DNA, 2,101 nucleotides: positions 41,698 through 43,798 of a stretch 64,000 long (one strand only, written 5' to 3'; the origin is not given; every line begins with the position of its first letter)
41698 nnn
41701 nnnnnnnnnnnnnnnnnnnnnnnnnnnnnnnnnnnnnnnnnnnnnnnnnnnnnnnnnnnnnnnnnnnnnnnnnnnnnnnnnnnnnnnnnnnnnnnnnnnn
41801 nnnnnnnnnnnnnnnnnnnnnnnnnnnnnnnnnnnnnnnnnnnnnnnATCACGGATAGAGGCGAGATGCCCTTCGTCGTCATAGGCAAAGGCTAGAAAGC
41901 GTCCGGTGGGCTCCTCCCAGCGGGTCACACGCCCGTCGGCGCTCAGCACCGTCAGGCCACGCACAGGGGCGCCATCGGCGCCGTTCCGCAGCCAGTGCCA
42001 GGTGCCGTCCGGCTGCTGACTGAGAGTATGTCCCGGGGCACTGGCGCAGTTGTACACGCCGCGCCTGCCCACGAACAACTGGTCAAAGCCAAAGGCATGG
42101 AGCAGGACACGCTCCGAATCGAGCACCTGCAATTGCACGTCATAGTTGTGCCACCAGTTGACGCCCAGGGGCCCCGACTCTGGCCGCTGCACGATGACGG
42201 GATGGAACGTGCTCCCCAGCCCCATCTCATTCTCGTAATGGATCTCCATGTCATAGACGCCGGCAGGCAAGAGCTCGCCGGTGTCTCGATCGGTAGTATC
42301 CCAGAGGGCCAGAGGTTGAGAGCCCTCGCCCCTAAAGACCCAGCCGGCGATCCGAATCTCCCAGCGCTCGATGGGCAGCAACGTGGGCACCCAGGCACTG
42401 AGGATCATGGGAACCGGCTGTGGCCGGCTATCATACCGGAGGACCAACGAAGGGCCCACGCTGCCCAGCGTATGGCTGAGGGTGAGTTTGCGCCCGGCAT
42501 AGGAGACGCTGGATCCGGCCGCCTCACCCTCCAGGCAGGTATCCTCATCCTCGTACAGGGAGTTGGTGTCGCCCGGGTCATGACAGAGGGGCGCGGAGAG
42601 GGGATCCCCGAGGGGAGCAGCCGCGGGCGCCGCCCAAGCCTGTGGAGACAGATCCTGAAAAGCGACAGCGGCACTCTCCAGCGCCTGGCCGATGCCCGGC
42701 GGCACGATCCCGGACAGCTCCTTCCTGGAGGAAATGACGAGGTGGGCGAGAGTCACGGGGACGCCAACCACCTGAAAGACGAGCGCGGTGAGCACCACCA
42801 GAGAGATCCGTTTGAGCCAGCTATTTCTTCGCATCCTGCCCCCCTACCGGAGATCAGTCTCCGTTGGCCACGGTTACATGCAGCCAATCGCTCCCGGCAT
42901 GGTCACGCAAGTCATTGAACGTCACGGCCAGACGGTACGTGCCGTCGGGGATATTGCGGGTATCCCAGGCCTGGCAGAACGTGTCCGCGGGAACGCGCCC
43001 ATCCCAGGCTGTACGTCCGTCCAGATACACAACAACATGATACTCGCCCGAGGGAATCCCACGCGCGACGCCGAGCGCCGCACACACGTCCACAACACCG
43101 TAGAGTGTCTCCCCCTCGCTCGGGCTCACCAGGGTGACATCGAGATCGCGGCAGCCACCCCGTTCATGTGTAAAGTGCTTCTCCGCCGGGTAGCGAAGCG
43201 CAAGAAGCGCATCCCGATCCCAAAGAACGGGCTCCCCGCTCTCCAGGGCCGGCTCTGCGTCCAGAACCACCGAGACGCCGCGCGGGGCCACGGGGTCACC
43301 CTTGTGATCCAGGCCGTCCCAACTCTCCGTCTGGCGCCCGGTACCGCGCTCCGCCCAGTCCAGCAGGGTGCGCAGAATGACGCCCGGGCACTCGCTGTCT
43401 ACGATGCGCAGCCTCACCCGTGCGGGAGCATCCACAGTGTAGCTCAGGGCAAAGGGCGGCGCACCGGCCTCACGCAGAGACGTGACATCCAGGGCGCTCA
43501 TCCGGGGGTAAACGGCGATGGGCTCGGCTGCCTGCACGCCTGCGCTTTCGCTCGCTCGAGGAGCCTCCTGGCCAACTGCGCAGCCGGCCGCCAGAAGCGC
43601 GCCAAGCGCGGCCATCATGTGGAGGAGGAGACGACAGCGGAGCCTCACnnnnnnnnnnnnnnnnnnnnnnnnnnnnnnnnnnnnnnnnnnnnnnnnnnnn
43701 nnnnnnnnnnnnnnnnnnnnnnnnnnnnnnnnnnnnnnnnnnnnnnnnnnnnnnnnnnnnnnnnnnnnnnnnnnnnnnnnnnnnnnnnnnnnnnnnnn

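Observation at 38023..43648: Sec-type Rhs/YD-repeat toxin module flanked by two lipoproteins, with no T6SS/T7SS context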

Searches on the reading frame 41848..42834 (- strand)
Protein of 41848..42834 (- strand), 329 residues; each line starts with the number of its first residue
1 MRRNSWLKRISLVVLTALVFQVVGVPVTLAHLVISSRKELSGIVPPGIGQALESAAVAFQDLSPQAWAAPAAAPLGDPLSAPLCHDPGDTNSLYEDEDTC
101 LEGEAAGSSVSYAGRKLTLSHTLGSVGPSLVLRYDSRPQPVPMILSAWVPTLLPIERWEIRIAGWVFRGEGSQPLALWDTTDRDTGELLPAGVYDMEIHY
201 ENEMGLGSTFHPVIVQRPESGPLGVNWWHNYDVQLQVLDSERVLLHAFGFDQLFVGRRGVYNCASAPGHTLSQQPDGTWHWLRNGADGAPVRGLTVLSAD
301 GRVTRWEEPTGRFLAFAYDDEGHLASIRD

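Call 75: search_protein_families(library=pfam, alignment_id=A6, max_evalue=1)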
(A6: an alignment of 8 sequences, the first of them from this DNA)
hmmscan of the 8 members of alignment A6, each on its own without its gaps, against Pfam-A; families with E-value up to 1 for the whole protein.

A. member 1, seq(329 aa): 2 families
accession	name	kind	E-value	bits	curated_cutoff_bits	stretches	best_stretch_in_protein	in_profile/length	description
PF05593.20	RHS_repeat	-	0.0003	21.5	22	1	299-329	3-33/38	RHS Repeat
PF20148.4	DUF6531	-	0.0069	17.1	24.1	1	219-246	38-65/74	Domain of unknown function (DUF6531)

B. families by the number of members that match (of 8 scanned): 5 families
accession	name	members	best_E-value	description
PF20148.4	DUF6531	6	0.00061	Domain of unknown function (DUF6531)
PF05593.20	RHS_repeat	5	6.4e-07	RHS Repeat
PF13860.13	FlgD_ig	2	0.015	FlgD Ig-like domain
PF08514.17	STAG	1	0.12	STAG domain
PF14862.11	Defensin_big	1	0.27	Big defensin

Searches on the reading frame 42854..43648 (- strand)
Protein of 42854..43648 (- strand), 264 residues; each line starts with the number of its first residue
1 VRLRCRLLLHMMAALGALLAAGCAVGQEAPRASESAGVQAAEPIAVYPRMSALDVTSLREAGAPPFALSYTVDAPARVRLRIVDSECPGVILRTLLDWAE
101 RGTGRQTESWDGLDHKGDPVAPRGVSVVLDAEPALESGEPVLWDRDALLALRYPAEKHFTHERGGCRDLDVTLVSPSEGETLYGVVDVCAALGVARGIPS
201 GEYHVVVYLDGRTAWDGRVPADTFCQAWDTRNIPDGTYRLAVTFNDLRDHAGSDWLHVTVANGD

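Call 3: search_protein_families(library=pfam, proteins=[window:42854-43648:-], max_evalue=0.1)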
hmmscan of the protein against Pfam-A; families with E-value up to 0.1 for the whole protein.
window:42854-43648:- (264 aa): 2 families
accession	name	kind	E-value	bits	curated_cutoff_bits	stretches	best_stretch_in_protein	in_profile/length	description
PF13860.13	FlgD_ig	-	0.0012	19.2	27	1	60-124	6-68/79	FlgD Ig-like domain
PF17957.7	Big_7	-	0.013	16.6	24.1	1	171-242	3-70/70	Bacterial Ig domain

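Call 4: search_protein_families(library=ncbifam, proteins=[window:42854-43648:-], max_evalue=0.1)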
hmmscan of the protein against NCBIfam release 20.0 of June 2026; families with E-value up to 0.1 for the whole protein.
window:42854-43648:- (264 aa): 2 families
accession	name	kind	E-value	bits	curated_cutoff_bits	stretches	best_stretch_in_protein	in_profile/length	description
NF009276.0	PRK12633.1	equivalog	0.00061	19.6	383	1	59-131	113-181/234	flagellar basal body rod modification protein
NF007330.0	PRK09818.1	equivalog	0.055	13.4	277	0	232-262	59-89/183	kinase inhibitor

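Call 8: search_protein_families(library=padloc, proteins=[window:42854-43648:-], max_evalue=0.1)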
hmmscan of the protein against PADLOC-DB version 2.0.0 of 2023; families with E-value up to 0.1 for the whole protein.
window:42854-43648:- (264 aa): 0 families

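Call 13: find_homologous_proteins(query=window:42854-43648:-, max_evalue=0.001)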
Query window:42854-43648:- (264 aa): 22 proteins with E <= 0.001 among 7527 candidates.
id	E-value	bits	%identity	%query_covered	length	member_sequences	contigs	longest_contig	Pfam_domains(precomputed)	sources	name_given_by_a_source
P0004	8.7e-165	564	98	96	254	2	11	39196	-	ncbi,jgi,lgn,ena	-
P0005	3.6e-95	336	67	83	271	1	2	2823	-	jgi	jgi:hypothetical protein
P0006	3.4e-90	320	60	93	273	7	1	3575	-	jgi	-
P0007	2.1e-84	301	63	83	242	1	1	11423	-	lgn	-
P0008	1.5e-82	295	59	91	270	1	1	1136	-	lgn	-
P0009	1.3e-80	288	61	81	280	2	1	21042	-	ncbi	-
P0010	3.5e-70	254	51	95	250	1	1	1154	-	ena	-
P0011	1.5e-67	246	53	83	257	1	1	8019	-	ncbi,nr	ncbi:MAG: hypothetical protein K6V36_05930 [Anaerolineae bacterium]|nr:hypothetical protein [Anaerol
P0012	1.8e-65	239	49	91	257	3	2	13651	-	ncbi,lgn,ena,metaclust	metaclust:\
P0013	1.2e-64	236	55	82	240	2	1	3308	-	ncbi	-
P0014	2.0e-64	235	51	83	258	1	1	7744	-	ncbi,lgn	-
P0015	2.7e-63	232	51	91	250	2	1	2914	-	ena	-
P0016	2.8e-63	232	54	82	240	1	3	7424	-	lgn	-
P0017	3.8e-63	231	52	83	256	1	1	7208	-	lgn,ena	-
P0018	2.1e-61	225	53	82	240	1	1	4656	-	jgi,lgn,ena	-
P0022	2.0e-56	209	50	81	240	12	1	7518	-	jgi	-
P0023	2.4e-56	209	51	78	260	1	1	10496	-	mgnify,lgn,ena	mgnify:CR=1 FL=1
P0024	5.4e-56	208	44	93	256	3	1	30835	-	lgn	-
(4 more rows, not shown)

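Call 15: find_related_loci(query=A1, collection=genome_contigs, flank=10000)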
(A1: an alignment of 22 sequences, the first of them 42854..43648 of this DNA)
Query A1 (264 aa) in genome_contigs; peptide patterns used: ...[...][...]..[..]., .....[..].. (x = any residue, [..] = any of these).
35 stretches matched a pattern; 3 encode a relative of the query (tblastn E <= 1e-3); 3 distinct loci.
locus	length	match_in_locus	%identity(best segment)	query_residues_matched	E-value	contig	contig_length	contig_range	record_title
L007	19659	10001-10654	61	49-263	5e-84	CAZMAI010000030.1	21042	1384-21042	MAG TPA_asm: uncultured Anaerolineales bacterium isolate binchicken_co43_236 genome assembly, contig: NODE_4416_length_2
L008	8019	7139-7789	53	45-262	1e-70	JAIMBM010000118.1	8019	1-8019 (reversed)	MAG: Anaerolineae bacterium isolate HOT.MB2.62 Contig118, whole genome shotgun sequence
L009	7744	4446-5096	51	45-262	4e-67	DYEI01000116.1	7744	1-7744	MAG TPA_asm: Anaerolinea sp. isolate Tomsk_2_67_199 Tomsk_k141_17951, whole genome shotgun sequence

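Call 20: find_encoding_contigs(protein=P0024, flank=8000, max_places=2)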
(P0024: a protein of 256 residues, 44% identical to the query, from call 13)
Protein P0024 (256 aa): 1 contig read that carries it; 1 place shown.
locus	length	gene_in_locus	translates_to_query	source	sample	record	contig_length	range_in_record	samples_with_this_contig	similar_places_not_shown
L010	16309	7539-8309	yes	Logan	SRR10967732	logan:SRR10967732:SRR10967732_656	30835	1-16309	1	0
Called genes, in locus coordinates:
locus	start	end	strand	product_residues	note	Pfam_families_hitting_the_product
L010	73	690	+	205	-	-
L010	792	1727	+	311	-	-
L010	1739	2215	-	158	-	PF01668:SmpB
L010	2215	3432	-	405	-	PF00595:PDZ, PF13180:PDZ_2, PF17820:PDZ_6, PF03572:Peptidase_S41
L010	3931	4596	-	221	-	PF21349:RUBY_RBDX (weak), PF00027:cNMP_binding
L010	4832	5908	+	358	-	PF01547:SBP_bac_1, PF13531:SBP_bac_11, PF13416:SBP_bac_8, PF13343:SBP_bac_6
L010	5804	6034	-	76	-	-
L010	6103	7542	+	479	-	PF00528:BPD_transp_1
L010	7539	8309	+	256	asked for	-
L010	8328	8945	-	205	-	-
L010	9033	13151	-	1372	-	PF25023:TEN_YD-shell, PF15283:DUF4595 (faint), PF05593:RHS_repeat, PF25023:TEN_YD-shell, PF05593:RHS_repeat, PF25023:TEN_YD-shell (weak), PF05593:RHS_repeat, PF25023:TEN_YD-shell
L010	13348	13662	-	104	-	PF02597:ThiS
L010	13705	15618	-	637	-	PF02730:AFOR_N, PF01314:AFOR_C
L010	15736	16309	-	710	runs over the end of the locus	PF02836:Glyco_hydro_2_C (faint)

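Call 21: find_encoding_contigs(protein=P0012, flank=8000, max_places=2)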
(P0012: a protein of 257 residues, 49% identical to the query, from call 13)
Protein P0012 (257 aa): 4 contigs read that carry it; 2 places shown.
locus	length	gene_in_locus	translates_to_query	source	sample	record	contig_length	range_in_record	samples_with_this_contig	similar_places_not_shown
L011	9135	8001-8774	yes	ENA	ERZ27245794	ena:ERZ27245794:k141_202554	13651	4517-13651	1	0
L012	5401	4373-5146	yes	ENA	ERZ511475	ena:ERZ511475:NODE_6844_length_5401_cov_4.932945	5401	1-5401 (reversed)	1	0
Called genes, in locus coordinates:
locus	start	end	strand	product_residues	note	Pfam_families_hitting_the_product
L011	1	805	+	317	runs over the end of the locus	PF00482:T2SSF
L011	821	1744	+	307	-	PF00482:T2SSF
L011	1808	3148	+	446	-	PF00437:T2SSE, PF27713:UCP018868 (weak)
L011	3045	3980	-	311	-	-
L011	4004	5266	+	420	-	PF00083:Sugar_tr, PF07690:MFS_1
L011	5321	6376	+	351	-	PF13531:SBP_bac_11, PF01547:SBP_bac_1, PF13416:SBP_bac_8, PF13343:SBP_bac_6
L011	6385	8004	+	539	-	PF00528:BPD_transp_1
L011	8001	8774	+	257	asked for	-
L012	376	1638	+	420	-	PF00083:Sugar_tr, PF07690:MFS_1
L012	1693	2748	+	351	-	PF13531:SBP_bac_11, PF01547:SBP_bac_1, PF13416:SBP_bac_8, PF13343:SBP_bac_6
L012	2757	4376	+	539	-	PF00528:BPD_transp_1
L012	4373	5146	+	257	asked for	-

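Call 22: find_encoding_contigs(protein=P0023, flank=8000, max_places=2)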
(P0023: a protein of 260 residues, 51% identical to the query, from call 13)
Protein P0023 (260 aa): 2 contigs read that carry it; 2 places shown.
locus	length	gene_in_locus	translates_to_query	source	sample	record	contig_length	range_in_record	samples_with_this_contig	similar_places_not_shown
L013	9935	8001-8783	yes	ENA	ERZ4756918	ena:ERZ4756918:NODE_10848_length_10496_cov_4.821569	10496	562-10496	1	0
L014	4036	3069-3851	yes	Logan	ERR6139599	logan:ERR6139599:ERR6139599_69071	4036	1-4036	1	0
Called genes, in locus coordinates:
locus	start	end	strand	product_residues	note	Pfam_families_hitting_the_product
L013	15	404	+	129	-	PF01127:Sdh_cyt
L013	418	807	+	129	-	PF01127:Sdh_cyt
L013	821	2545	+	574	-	PF00890:FAD_binding_2, PF01266:DAO (weak), PF03486:HI0933_like (faint), PF07992:Pyr_redox_2 (faint), PF02910:Succ_DH_flav_C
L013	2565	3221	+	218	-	PF13085:Fer2_3, PF13237:Fer4_10, PF13183:Fer4_8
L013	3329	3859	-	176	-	-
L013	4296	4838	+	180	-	-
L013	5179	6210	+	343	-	PF01547:SBP_bac_1, PF13531:SBP_bac_11, PF13416:SBP_bac_8, PF13343:SBP_bac_6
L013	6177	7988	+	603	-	PF00528:BPD_transp_1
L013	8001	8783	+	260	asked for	-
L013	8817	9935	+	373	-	?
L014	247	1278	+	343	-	PF01547:SBP_bac_1, PF13531:SBP_bac_11, PF13416:SBP_bac_8, PF13343:SBP_bac_6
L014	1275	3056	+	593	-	PF00528:BPD_transp_1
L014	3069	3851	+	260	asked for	-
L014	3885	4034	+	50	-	?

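Call 64: predict_structure(alignment_id=A1)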
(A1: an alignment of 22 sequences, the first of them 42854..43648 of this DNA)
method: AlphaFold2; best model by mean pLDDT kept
length: 264 residues; sequences in the alignment: 22
mean_pLDDT: 88.9   pTM: 0.79
mean pLDDT of the five models: 88.9, 88.0, 87.3, 87.0, 86.7
residues with pLDDT >= 90: 196; 70-90: 29; 50-70: 38; < 50: 1
segments of 3 or more residues with pLDDT < 50: none
pLDDT, mean of each block of 10 residues (from residue 1): 69 64 54 56 86 96 93 96 96 96 97 97 96 79 87 91 91 98 98 94 97 96 97 97 96 98 83
secondary structure, 60 per line:
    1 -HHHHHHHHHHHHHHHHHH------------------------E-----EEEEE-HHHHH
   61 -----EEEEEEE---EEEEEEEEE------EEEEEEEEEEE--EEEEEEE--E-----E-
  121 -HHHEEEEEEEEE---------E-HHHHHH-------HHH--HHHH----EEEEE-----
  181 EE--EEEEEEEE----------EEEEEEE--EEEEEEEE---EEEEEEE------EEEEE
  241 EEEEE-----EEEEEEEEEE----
elements in order: H2-19 E50-54 H56-60 E66-72 E76-84 E91-101 E104-110 E125-133 H145-150 H163-166 E171-175 E185-192 E203-209 E212-219 E223-229 E236-245 E251-260

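Call 66: find_encoding_contigs(protein=P0016, flank=8000, max_places=3)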
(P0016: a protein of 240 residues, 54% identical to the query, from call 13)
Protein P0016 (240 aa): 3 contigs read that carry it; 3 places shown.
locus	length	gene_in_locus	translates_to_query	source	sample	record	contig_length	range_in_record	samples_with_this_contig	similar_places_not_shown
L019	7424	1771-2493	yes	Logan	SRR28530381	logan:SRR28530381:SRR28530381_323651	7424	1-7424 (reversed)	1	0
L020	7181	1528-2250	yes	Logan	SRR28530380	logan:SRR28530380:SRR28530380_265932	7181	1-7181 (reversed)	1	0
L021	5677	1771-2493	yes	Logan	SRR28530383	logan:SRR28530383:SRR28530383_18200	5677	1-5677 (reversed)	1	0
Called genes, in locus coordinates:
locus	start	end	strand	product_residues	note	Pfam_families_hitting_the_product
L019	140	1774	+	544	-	PF00528:BPD_transp_1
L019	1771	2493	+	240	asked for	-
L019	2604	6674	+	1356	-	PF05593:RHS_repeat, PF25023:TEN_YD-shell (weak), PF05593:RHS_repeat, PF25023:TEN_YD-shell, PF05593:RHS_repeat, PF25023:TEN_YD-shell (weak), PF05593:RHS_repeat, PF25023:TEN_YD-shell, +1 more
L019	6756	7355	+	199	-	-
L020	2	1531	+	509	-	?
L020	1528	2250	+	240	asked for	-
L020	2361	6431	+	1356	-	PF05593:RHS_repeat, PF25023:TEN_YD-shell (weak), PF05593:RHS_repeat, PF25023:TEN_YD-shell, PF05593:RHS_repeat, PF25023:TEN_YD-shell, PF05593:RHS_repeat, PF25023:TEN_YD-shell, +1 more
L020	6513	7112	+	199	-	-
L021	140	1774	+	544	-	PF00528:BPD_transp_1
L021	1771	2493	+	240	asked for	-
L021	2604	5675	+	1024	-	?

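Call 67: find_encoding_contigs(protein=P0022, flank=8000, max_places=2)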
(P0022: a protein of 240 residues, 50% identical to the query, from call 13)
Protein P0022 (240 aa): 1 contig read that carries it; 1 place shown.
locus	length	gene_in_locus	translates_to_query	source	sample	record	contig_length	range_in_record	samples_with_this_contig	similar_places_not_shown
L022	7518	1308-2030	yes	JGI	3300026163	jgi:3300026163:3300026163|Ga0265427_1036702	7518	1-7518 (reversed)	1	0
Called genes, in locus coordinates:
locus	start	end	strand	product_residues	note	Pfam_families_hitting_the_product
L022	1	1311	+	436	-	?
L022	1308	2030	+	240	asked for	-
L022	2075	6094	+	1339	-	PF25023:TEN_YD-shell (weak), PF05593:RHS_repeat, PF25023:TEN_YD-shell, PF05593:RHS_repeat, PF25023:TEN_YD-shell, PF05593:RHS_repeat, PF25023:TEN_YD-shell, PF05593:RHS_repeat (weak)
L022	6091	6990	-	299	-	PF22435:MRM3-like_sub_bind, PF00588:SpoU_methylase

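Call 70: fold_search(model_id=the predicted structure, library=pdb)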
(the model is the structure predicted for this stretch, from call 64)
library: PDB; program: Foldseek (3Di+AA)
matches with E <= 10: 1883; with E <= 0.001: 76
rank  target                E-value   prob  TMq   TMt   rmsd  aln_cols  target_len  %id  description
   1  3pdd                  2.9e-06  1.00  0.30  0.41  16.3       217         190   13  Structures of Clostridium thermocellum CbhA fibronectin(III)-like modules (released 2011-11-23)
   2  6tn6                  5.9e-06  1.00  0.28  0.17   4.1       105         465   17  X-ray structure of the endo-beta-1,4-mannanase from Thermotoga petrophila (released 2020-04-29)
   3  3prx_A                2.5e-05  1.00  0.27  0.05  15.7       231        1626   10  Structure of Complement C5 in Complex with CVF and SSL7 (released 2011-01-19)
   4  9i1y_B                3.1e-05  1.00  0.23  0.23  17.9       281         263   11  WxLIP from Enterococcus faecium (released 2026-01-28)
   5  4e0s_A                3.8e-05  1.00  0.28  0.06  17.0       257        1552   11  Crystal Structure of C5b-6 (released 2012-04-18)
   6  9u61_E                5.9e-05  1.00  0.27  0.06  15.6       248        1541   13  CP/MBL pathways C3 convertase C4b2a and C3 complex (released 2026-01-14)
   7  5gni_B                6.6e-05  1.00  0.27  0.34  14.1       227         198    8  The crystal structure of PECAM-1 IgL1-2 trans-homophilic dimer (released 2016-12-21)
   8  8gul_A                6.6e-05  1.00  0.28  0.18  16.4       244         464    8  Chitin-active AA10 LPMO (GbpA) complexed with Cu(II) from Vibrio campbellii (released 2023-06-21)
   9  2yn5_A                7.4e-05  1.00  0.25  0.24  13.5       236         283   14  Structural insight into the giant calcium-binding adhesin SiiE: implications for the adhesion of Salmonella enterica t (released 2013-04-03)
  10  8uin_G                7.4e-05  0.99  0.25  0.12  15.5       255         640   13  Structure of the C3bBb-albicin complex (released 2024-05-08)
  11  6tav_A                8.2e-05  1.00  0.26  0.06  17.3       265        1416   12  Crystal structure of endopeptidase-induced alpha2-macroglobulin (released 2021-05-12)
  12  2w1n                  8.2e-05  0.99  0.25  0.28  23.3       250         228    6  cohesin and fibronectin type-III double module construct from the Clostridium perfringens glycoside hydrolase GH84C (released 2009-02-03)
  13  9i1y_A                8.2e-05  0.98  0.23  0.22  18.3       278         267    9  WxLIP from Enterococcus faecium (released 2026-01-28)
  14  3pvm_A                9.7e-05  1.00  0.27  0.06  15.4       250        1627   10  Structure of Complement C5 in Complex with CVF (released 2011-01-19)
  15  9kvu                  1.1e-04  1.00  0.29  0.75   3.0       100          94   20  Structure of B1 domain in the bifunctional enzyme CelAly (released 2026-03-18)
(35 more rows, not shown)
